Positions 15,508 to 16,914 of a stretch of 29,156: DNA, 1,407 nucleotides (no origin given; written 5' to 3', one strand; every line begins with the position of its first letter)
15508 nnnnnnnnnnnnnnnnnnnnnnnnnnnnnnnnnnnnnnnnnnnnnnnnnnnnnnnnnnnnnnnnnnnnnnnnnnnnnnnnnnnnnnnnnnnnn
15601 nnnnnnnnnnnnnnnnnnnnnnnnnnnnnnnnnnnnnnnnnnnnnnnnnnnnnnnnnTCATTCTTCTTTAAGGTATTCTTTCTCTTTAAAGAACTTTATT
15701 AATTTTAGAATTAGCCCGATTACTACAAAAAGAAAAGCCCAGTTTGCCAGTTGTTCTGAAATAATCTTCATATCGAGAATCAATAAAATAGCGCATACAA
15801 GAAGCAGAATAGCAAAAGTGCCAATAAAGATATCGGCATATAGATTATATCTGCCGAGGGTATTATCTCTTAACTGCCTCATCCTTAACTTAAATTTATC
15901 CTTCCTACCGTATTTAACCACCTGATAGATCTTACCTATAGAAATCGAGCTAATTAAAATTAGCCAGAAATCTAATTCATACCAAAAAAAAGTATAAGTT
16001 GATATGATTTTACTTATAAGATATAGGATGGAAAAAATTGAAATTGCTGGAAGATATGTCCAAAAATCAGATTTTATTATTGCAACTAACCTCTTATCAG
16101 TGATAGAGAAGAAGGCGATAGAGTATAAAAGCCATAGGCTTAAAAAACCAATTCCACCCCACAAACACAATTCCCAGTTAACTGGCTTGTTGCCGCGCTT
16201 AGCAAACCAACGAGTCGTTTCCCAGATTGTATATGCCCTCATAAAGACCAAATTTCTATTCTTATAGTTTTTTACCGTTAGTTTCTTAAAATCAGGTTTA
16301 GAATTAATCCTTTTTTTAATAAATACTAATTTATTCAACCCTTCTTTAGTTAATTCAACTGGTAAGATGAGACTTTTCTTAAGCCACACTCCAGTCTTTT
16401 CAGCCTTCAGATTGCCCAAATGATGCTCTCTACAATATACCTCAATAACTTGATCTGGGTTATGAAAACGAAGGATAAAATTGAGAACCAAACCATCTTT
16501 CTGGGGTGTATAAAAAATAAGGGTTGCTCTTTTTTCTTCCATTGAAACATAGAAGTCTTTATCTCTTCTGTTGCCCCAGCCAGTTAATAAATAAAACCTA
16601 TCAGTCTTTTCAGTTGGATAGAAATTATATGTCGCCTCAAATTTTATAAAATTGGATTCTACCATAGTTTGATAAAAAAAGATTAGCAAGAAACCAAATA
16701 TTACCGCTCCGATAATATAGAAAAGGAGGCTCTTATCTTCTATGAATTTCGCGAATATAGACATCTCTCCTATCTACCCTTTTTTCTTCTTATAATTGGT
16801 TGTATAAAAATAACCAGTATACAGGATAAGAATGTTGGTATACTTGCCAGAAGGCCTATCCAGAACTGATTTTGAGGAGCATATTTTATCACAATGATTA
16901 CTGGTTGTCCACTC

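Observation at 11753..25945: Candidate undescribed system: modular multi-GT-C extracytoplasmic glycosylation machine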

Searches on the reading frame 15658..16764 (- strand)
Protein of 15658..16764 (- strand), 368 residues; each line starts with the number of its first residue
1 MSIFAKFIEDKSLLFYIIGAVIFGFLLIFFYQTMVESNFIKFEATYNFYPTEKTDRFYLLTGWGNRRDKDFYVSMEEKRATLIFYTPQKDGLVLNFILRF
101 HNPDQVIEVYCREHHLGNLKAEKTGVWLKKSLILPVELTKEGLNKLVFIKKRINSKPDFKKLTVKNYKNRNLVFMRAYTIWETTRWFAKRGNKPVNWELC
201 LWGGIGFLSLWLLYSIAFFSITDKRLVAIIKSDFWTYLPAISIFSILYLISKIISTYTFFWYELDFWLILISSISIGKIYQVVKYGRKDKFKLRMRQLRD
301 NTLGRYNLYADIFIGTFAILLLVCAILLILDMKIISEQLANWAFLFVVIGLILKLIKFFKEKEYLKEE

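Call 4: search_protein_families(library=pfam, proteins=[window:15658-16764:-], max_evalue=0.1)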
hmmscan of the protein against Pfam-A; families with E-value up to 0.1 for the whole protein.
window:15658-16764:- (368 aa): 1 family
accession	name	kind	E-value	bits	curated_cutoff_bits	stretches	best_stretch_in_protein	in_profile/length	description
PF23299.1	DUF7081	-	0.087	13.8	27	0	120-181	32-92/96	Domain of unknown function (DUF7081)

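Call 5: search_protein_families(library=ncbifam, proteins=[window:15658-16764:-], max_evalue=0.1)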
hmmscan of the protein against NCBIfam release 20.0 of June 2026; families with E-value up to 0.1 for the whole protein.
window:15658-16764:- (368 aa): 0 families

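Call 51: search_protein_representatives(protein=window:15658-16764:-)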
Query: 368 residues. Proteins with E-value up to 0.001 (for the whole library): 35; up to 1e-10: 13; up to 1e-30: 8. The best 35 are listed.
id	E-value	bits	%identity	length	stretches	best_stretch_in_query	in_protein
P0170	7.1e-113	393.9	50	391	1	2-368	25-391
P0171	6.8e-103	361.1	48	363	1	13-367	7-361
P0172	2.3e-90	319.9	45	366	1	13-367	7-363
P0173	5.7e-46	173.8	33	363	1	9-362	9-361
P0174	1.6e-42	162.4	95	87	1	282-368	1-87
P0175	2.0e-42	162.1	37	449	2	15-298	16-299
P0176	4.9e-42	160.8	30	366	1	12-363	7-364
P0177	1.4e-40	156.0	30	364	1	10-358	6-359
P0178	2.8e-26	109.0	31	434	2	10-298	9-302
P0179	5.3e-18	81.8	25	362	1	9-362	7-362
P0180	7.6e-16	74.6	33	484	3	103-280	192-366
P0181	1.5e-13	67.1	31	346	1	131-360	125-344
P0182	5.7e-11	58.6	39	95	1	14-92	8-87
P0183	2.5e-09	53.2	27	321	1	72-361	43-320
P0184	4.5e-07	45.8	46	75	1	311-362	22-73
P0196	1.2e-04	37.8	24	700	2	51-205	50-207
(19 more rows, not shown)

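Call 64: search_protein_families(library=pfam, proteins=[P0175, P0178, P0180, P0196], max_evalue=0.01)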
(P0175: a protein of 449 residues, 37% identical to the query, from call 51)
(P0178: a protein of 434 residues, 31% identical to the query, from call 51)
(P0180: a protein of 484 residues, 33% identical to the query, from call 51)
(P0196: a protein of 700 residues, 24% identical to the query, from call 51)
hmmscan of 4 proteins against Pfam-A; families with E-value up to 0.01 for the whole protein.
P0175 (449 aa): 0 families

P0178 (434 aa): 0 families

P0180 (484 aa): 4 families
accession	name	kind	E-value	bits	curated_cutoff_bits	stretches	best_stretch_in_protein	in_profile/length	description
PF07719.23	TPR_2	-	5.5e-06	26.6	27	1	98-129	3-34/34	Tetratricopeptide repeat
PF00515.34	TPR_1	-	0.00017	21.7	27.8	1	97-129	2-34/34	Tetratricopeptide repeat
PF13414.12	TPR_11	-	0.0024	18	26.8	1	103-129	1-27/42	TPR repeat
PF13181.12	TPR_8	-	0.0061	17.1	25.7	0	99-128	4-33/34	Tetratricopeptide repeat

P0196 (700 aa): 6 families
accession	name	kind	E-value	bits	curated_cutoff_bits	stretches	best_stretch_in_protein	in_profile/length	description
PF08241.18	Methyltransf_11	-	5.8e-17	62.6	21.2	1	488-580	1-95/95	Methyltransferase domain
PF13649.12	Methyltransf_25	-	8.1e-15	55.7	27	1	488-576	2-97/97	Methyltransferase domain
PF13489.12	Methyltransf_23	-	2.2e-12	47.4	27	1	471-621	10-162/164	Methyltransferase domain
PF01209.24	Ubie_methyltran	-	9.4e-08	32.1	20.1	1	491-579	59-150/233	ubiE/COQ5 methyltransferase family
PF08242.18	Methyltransf_12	-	1.5e-07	32.5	30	1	488-578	1-98/98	Methyltransferase domain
PF13847.12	Methyltransf_31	-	6.4e-06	26.3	27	1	487-585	7-115/145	Methyltransferase domain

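Call 81: search_protein_families(library=pfam, alignment_id=A6, max_evalue=0.01)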
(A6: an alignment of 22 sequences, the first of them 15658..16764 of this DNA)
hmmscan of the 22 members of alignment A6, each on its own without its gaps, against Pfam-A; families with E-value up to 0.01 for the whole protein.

A. member 1, window:15658-16764:- (368 aa): 0 families

B. families by the number of members that match (of 22 scanned): 0 families
